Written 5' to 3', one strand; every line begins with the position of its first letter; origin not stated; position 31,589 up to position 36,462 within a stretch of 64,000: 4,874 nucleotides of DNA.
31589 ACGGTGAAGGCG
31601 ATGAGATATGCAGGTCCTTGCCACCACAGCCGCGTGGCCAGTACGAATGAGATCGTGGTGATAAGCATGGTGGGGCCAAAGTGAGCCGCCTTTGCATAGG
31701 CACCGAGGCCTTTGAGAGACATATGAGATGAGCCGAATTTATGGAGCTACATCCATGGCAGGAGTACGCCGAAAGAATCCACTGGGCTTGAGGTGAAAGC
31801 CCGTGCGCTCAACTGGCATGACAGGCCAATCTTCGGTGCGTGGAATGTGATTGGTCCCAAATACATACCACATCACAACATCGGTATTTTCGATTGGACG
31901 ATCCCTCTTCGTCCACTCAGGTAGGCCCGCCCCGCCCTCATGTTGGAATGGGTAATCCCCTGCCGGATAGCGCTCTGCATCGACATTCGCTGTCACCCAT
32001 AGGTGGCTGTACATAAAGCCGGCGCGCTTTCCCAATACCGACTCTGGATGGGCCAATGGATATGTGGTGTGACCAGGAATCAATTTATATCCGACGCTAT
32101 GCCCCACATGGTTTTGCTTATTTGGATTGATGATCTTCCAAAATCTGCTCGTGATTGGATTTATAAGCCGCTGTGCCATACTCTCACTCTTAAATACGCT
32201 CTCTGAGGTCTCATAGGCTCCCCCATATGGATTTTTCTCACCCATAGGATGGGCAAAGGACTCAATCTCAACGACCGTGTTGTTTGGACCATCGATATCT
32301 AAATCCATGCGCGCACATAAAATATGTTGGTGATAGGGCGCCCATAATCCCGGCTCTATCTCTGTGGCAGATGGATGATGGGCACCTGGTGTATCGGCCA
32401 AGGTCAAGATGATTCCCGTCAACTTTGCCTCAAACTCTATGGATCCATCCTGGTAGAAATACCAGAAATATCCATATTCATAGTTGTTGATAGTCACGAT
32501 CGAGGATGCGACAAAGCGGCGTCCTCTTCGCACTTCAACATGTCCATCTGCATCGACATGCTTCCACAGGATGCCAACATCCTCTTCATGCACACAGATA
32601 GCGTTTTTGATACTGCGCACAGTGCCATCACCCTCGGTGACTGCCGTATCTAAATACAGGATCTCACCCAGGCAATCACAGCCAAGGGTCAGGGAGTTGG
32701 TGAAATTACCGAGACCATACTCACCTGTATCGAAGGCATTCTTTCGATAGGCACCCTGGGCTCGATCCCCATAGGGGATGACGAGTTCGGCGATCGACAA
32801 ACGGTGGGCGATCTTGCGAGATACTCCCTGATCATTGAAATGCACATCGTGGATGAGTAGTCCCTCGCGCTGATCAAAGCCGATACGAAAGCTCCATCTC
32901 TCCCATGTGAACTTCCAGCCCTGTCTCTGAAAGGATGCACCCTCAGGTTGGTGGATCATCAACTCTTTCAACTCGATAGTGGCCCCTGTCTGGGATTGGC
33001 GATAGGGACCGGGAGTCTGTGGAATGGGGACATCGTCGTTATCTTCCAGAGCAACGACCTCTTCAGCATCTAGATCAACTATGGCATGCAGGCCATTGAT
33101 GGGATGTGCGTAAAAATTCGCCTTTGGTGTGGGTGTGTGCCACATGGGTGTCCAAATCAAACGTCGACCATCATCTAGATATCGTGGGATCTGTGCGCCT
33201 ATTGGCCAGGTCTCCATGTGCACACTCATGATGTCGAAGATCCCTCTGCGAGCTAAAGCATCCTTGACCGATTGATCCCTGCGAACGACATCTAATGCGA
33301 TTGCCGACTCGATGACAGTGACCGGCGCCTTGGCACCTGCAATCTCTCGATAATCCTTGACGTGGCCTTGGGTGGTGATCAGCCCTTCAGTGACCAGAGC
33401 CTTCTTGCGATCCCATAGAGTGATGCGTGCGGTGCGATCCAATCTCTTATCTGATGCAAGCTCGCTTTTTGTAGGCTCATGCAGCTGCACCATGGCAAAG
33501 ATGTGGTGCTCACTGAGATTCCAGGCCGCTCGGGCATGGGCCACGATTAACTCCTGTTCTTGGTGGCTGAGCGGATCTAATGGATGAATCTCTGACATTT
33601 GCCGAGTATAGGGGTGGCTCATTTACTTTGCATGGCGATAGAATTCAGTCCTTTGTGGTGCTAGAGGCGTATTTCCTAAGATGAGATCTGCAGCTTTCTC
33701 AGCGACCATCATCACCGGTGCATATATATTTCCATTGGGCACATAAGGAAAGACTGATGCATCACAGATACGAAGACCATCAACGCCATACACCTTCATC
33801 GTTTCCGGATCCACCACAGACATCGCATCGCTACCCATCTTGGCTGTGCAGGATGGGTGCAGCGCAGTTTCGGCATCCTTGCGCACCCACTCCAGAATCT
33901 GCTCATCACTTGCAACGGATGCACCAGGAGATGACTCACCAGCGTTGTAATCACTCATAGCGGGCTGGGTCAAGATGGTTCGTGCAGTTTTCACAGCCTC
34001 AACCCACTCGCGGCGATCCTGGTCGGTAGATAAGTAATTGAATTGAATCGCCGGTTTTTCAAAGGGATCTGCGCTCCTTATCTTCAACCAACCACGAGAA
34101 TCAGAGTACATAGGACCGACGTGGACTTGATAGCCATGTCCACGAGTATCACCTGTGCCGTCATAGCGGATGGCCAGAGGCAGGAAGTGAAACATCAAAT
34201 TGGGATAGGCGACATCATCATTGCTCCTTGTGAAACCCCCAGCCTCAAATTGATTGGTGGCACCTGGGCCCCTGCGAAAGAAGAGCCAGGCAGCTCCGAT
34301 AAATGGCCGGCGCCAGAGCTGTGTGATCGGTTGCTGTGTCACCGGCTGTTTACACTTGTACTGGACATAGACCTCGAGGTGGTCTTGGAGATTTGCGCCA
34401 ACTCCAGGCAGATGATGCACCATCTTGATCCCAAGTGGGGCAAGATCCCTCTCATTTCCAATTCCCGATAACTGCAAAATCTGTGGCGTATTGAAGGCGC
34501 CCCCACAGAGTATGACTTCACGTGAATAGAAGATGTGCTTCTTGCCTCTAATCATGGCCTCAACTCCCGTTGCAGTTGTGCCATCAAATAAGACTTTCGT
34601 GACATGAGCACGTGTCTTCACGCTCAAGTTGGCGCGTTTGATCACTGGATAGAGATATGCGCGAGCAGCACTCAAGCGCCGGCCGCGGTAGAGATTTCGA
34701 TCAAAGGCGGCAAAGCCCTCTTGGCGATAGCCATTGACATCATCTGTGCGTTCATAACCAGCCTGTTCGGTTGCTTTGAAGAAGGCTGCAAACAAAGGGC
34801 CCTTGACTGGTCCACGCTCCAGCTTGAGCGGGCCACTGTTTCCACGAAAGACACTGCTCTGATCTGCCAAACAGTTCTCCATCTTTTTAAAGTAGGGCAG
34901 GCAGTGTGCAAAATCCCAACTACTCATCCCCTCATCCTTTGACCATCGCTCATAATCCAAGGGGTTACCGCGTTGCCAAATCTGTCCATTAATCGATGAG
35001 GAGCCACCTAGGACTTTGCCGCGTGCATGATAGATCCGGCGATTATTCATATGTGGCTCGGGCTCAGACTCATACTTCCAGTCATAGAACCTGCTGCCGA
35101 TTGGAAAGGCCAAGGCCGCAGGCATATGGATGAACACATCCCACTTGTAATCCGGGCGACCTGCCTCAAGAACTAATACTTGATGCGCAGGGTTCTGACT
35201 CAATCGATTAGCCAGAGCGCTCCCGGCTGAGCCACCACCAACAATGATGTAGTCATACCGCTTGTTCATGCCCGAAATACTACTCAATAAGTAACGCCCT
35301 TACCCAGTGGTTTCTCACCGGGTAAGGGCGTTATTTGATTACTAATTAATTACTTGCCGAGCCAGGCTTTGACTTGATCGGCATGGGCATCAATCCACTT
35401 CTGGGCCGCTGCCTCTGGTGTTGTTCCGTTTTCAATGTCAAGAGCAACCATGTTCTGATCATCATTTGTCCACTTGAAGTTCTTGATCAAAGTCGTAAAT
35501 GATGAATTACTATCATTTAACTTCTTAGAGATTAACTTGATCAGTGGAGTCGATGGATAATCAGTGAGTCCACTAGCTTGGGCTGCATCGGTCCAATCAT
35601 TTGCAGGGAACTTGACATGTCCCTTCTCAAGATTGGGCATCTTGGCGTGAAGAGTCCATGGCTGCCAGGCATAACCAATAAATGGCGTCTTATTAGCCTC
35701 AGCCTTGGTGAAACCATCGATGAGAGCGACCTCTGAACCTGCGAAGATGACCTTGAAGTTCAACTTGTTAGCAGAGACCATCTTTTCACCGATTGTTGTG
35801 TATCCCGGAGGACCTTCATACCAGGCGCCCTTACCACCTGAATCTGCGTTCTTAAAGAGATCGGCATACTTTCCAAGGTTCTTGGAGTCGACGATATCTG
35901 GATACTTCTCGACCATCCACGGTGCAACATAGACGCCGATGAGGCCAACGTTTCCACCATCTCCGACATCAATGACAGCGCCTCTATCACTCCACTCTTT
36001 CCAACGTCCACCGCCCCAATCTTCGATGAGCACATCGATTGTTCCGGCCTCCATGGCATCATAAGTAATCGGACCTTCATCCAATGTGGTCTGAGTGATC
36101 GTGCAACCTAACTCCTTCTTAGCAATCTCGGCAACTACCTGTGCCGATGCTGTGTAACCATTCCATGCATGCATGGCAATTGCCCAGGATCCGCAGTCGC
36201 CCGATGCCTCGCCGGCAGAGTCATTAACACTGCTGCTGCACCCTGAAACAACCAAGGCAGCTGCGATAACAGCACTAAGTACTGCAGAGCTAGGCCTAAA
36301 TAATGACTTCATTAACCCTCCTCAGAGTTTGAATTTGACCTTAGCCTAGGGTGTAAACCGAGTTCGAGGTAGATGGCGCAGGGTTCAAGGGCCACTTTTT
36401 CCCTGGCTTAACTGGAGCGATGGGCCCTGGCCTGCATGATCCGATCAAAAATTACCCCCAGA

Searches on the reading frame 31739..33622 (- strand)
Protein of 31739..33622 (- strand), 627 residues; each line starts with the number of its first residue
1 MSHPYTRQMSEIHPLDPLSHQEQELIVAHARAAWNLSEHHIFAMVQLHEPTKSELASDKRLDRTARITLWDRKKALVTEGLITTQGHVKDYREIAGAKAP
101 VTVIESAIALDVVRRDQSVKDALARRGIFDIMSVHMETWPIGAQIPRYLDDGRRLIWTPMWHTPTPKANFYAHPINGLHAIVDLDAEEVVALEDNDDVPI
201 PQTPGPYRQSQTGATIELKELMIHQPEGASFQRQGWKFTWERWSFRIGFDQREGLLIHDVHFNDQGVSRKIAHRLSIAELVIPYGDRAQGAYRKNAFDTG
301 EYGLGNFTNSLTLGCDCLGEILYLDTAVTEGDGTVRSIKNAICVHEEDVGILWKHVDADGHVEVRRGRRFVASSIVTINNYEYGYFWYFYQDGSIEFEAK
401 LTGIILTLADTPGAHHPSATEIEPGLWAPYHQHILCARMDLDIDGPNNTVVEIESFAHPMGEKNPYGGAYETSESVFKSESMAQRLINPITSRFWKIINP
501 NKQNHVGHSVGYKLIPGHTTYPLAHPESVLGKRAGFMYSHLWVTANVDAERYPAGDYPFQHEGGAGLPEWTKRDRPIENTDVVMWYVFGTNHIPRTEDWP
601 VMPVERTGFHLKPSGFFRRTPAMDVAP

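Call 7: search_protein_families(library=pfam, proteins=[window:31739-33622:-])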
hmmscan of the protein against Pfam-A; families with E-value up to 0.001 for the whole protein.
window:31739-33622:- (627 aa): 3 families
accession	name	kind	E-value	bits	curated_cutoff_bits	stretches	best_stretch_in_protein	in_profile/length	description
PF01179.26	Cu_amine_oxid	-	6.9e-149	496.6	27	1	222-623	2-407/407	Copper amine oxidase, enzyme domain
PF02728.21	Cu_amine_oxidN3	-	8.7e-12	45.7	22.6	1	100-198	2-97/100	Copper amine oxidase, N3 domain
PF21994.1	AGAO-like_N2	-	0.00019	22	27.4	1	35-81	17-65/76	AGAO-like N2 domain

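Call 34: search_protein_families(library=ncbifam, proteins=[window:31739-33622:-])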
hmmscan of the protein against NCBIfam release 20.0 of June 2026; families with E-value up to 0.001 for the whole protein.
window:31739-33622:- (627 aa): 2 families
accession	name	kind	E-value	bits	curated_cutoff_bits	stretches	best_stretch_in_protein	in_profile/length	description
NF008559.0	PRK11504.1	subfamily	4.3e-237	788.7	651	1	7-627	8-633/648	primary-amine oxidase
NF011285.0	PRK14696.1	equivalog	3.3e-98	329.7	1278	1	11-624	122-751/757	primary-amine oxidase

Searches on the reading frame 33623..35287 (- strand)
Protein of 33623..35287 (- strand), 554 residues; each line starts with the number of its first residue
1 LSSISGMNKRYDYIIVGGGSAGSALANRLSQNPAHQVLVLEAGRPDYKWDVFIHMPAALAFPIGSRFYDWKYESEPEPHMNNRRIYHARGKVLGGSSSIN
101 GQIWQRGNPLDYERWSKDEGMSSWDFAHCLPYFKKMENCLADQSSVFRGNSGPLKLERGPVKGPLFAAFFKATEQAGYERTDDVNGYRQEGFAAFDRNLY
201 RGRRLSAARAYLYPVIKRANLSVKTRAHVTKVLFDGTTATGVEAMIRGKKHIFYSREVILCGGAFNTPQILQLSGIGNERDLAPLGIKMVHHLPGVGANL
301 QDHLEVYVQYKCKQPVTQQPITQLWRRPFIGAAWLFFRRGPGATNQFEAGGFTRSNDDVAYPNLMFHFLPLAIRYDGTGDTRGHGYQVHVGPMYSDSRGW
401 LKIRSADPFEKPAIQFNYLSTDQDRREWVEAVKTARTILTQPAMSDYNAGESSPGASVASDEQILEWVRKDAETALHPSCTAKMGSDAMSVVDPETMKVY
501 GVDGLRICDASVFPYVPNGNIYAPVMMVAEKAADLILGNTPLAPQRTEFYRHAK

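Call 7: search_protein_families(library=pfam, proteins=[window:33623-35287:-])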
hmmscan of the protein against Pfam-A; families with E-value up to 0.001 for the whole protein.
window:33623-35287:- (554 aa): 6 families
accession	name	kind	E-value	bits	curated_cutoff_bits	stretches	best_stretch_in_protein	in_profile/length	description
PF00732.25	GMC_oxred_N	-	5.8e-52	177.1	23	1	11-304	1-217/218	GMC oxidoreductase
PF05199.19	GMC_oxred_C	-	1.2e-35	123.6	24.6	1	396-529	2-139/139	GMC oxidoreductase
PF13738.12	Pyr_redox_3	-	1e-07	32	30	0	207-277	82-147/305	Pyridine nucleotide-disulphide oxidoreductase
PF01266.30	DAO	-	5.5e-06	26.6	27.9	0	12-45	1-34/353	FAD dependent oxidoreductase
PF00890.30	FAD_binding_2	-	0.00019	21.2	20.4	0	12-44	1-32/414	FAD binding domain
PF13450.12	NAD_binding_8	-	0.00085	20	21.9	0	15-43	1-28/68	NAD(P)-binding Rossmann-like domain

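Call 34: search_protein_families(library=ncbifam, proteins=[window:33623-35287:-])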
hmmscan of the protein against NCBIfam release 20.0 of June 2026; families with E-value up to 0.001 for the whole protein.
window:33623-35287:- (554 aa): 8 families
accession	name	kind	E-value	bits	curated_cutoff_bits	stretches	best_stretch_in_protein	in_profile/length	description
NF002550.0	PRK02106.1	subfamily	1.1e-256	852.7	605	1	8-553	3-550/563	choline dehydrogenase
TIGR01810.1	betA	equivalog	1.3e-243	809.5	732.1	1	12-542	1-532/532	choline dehydrogenase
TIGR03970.1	mycofact_MftG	equivalog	6.6e-97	325.5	387.45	2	12-319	2-307/487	mycofactocin dehydrogenase MftG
TIGR04542.1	GMC_mycofac_2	equivalog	1.9e-33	116.2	400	2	12-321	1-266/425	mycofactocin system GMC family oxidoreductase MftG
NF038210.1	GMC_mycofac_3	equivalog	4.1e-18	65.4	300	2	472-534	353-410/418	mycofactocin system GMC family oxidoreductase MftG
NF006131.0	PRK08275.1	equivalog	8.8e-05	21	587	0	209-265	141-200/577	fumarate reductase/succinate dehydrogenase flavoprotein subunit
TIGR02032.1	GG-red-SF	subfamily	0.00064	19.5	158.8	0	11-43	1-32/297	geranylgeranyl reductase family protein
NF053717.1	VnlPnlRedVprA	equivalog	0.00092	18.2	600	0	8-44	4-39/481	vinyl phenol reductase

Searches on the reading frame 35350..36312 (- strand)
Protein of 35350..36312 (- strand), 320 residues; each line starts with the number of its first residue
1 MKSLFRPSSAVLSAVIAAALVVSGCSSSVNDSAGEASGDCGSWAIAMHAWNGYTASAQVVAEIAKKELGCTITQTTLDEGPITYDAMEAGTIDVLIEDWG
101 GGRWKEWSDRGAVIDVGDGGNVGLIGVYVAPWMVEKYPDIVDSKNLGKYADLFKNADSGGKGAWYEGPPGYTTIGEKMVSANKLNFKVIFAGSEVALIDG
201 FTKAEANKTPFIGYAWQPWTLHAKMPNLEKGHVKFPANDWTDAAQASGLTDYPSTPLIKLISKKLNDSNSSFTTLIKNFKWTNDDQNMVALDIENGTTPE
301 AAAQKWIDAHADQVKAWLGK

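Call 7: search_protein_families(library=pfam, proteins=[window:35350-36312:-])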
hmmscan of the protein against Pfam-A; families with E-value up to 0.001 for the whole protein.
window:35350-36312:- (320 aa): 1 family
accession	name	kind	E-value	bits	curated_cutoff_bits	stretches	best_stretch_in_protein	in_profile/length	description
PF04069.17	OpuAC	-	6e-30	105.1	21.2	1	45-308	5-256/257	Substrate binding domain of ABC-type glycine betaine transport system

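Call 34: search_protein_families(library=ncbifam, proteins=[window:35350-36312:-])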
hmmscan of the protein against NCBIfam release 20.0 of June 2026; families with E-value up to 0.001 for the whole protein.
window:35350-36312:- (320 aa): 1 family
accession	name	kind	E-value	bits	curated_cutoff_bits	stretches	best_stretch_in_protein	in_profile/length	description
TIGR03414.1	ABC_choline_bnd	subfamily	2.9e-11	43.2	379.05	1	39-318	7-272/291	choline ABC transporter substrate-binding protein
